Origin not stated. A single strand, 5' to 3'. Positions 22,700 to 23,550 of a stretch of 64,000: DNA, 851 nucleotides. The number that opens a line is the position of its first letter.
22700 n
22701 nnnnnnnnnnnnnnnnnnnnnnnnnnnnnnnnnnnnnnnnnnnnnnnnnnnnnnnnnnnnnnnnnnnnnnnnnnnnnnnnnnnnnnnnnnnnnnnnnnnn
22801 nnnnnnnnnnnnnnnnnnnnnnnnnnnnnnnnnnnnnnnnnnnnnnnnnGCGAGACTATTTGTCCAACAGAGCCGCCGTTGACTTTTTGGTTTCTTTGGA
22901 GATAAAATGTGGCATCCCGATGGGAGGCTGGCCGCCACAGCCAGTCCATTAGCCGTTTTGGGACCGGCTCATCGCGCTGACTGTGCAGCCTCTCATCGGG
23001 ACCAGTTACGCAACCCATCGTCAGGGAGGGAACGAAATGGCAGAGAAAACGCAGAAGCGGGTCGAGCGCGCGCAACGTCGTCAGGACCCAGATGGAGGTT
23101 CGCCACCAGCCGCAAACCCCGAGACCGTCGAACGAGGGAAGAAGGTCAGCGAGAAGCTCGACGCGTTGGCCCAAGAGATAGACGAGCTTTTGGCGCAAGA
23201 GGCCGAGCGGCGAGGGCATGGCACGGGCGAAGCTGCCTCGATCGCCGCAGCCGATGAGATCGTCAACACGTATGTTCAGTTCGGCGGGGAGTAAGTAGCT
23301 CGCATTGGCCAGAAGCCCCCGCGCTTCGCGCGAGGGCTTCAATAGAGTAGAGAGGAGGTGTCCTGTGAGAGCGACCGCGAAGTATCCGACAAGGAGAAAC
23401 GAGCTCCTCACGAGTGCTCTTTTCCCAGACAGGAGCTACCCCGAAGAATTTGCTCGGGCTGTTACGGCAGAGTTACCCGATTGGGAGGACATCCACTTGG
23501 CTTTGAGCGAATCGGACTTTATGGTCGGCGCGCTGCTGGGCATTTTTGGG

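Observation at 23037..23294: Orphan Pup-like gene (ends YVQFGGE) with no pafA/dop/arc/proteasome partners in 64 kb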

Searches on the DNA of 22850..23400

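Call 99: search_rna_families(source=window, start=22850, end=23400, threshold=evalue, max_evalue=1)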
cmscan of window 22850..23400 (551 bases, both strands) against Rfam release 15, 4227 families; matches with E-value up to 1: 0.
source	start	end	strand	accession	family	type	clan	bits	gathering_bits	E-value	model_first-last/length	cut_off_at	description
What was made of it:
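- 22915..23001 (+): Conserved structured 5' leader. A long hairpin with a 14-16 bp basal stem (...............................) closes a variable interior. No Rfam match (call 99).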
